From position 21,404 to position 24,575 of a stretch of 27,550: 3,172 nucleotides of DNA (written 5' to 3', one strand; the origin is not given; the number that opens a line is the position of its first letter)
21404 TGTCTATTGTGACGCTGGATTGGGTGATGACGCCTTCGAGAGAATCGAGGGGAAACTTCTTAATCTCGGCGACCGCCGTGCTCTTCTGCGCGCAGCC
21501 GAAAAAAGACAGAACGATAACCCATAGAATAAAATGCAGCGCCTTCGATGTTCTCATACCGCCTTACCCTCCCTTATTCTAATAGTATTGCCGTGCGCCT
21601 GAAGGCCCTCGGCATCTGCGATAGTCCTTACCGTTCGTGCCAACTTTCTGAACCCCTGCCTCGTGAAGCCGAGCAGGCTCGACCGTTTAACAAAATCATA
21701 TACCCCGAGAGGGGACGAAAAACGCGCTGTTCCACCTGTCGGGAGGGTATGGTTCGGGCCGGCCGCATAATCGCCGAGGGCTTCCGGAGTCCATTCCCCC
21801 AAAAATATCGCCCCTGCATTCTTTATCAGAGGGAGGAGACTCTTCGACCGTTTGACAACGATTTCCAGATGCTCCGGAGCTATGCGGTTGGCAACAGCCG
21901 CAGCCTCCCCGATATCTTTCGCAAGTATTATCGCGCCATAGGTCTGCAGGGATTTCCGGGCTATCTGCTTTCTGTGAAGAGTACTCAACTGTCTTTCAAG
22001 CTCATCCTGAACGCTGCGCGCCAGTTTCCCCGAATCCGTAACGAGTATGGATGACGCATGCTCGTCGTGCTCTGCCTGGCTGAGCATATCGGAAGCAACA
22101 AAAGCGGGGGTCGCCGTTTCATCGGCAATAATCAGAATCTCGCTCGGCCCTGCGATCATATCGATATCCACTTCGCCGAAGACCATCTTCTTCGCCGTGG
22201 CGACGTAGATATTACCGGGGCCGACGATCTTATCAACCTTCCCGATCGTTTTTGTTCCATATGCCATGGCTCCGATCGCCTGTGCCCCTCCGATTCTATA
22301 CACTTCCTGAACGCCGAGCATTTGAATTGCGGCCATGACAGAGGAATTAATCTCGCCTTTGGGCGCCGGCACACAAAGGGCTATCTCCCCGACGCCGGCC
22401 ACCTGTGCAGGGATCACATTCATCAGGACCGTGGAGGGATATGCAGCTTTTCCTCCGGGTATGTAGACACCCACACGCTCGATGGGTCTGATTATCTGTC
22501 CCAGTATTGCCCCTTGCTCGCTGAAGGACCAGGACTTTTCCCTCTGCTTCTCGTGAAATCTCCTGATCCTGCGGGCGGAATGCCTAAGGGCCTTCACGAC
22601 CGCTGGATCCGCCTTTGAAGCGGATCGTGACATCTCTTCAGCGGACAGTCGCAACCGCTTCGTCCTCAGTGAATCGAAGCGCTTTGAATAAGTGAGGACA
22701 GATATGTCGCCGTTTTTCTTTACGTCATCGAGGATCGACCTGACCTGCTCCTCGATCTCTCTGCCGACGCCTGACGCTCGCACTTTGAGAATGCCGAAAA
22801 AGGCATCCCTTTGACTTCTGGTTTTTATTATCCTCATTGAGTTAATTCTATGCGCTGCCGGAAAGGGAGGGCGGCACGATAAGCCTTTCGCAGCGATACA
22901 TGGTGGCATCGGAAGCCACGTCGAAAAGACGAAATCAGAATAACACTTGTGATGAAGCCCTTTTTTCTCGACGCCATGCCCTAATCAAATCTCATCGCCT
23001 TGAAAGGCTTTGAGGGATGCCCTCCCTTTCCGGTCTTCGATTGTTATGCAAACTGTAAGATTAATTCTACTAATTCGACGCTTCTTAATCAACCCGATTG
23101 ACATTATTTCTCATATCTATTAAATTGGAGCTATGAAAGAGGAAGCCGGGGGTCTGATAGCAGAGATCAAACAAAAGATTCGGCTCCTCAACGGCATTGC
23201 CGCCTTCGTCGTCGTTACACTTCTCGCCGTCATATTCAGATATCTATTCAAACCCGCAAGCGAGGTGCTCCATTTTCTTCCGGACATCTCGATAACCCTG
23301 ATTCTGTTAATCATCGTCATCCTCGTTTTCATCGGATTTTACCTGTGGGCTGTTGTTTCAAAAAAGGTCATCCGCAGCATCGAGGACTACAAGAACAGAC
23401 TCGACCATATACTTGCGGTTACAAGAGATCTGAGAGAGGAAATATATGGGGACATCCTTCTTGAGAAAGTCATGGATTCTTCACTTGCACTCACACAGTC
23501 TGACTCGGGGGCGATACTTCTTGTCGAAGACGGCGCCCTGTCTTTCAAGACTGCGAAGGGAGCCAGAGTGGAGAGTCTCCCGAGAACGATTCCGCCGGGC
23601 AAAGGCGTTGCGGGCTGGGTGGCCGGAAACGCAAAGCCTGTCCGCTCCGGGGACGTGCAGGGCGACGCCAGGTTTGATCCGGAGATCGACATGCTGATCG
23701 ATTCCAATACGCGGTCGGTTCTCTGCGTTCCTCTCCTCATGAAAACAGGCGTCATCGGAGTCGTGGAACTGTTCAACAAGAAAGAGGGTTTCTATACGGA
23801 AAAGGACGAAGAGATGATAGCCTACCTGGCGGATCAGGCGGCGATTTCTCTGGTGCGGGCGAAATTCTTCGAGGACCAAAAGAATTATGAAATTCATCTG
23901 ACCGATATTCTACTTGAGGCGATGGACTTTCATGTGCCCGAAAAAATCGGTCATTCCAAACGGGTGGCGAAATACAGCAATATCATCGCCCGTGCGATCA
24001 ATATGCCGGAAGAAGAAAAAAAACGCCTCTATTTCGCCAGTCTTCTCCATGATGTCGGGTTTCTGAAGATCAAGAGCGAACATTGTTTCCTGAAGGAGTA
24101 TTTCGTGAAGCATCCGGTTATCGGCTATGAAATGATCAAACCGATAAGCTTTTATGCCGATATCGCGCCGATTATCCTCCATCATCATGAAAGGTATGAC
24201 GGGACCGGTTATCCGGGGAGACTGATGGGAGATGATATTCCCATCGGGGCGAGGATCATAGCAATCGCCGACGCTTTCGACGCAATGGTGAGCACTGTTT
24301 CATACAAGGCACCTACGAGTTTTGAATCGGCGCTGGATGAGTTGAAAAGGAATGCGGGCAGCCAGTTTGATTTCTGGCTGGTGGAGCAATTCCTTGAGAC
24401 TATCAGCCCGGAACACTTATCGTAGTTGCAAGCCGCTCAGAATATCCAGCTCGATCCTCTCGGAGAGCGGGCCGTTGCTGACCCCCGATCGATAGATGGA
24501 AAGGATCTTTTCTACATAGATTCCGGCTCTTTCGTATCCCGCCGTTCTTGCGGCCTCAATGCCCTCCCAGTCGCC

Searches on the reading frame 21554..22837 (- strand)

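Call 64: search_protein_families(library=pfam, proteins=[window:21554-22837:-])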
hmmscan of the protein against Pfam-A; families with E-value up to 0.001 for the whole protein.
window:21554-22837:- (427 aa): 1 family
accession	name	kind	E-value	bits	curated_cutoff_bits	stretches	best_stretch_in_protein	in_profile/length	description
PF00815.25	Histidinol_dh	-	2.6e-174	580.5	27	1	26-422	9-410/411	Histidinol dehydrogenase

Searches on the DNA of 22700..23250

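Call 6: search_rna_families(source=window, start=22700, end=23250, threshold=evalue, max_evalue=10)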
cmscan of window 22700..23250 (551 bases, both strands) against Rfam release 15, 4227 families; matches with E-value up to 10: 5.
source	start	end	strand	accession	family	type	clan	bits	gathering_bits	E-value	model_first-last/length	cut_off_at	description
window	23085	23125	+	RF01096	PK-HAV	Cis-reg;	-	19.7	50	9.1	1-56/56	no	HepA virus 3'-terminal pseudoknot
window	23127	23187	+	RF01278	SNORD109A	Gene; snRNA; snoRNA; CD-box;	CL00069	16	35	2.3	1-67/67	no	Small nucleolar RNA SNORD109A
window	22872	22912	+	RF02476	GlsR7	Gene; snRNA; snoRNA; CD-box;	-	13.2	75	6.1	1-59/59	no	Small nucleolar RNA GlsR7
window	23186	23216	-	RF01145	sR14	Gene; snRNA; snoRNA; CD-box;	-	11.6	38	1.7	26-54/54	no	Small nucleolar RNA sR14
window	22936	22978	-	RF01962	RMST_1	Gene; lncRNA;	-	10.4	40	9.8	1-61/61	no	Rhabdomyosarcoma 2 associated transcript conserved region 1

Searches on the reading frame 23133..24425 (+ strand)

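Call 64: search_protein_families(library=pfam, proteins=[window:23133-24425:+])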
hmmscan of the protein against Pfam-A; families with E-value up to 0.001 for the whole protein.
window:23133-24425:+ (430 aa): 7 families
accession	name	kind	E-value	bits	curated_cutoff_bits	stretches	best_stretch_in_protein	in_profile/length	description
PF13487.12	HD_5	-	1.4e-33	116.5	27.2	1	265-413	8-167/170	HD domain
PF01966.28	HD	-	4.9e-20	72.4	22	1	273-385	3-116/116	HD domain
PF13185.12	GAF_2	-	1.5e-15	58.1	28.6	1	108-240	6-135/136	GAF domain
PF01590.32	GAF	-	1.9e-14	54.7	22.4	1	109-240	5-133/133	GAF domain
PF13492.12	GAF_3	-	2.4e-09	38.1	27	1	109-240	5-127/129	GAF domain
PF01594.21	AI-2E_transport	-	9.2e-05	22.2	34.3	1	22-107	17-109/327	AI-2E family transporter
PF08668.18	HDOD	-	0.00031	20.7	22.9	1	270-312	94-134/196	HDOD domain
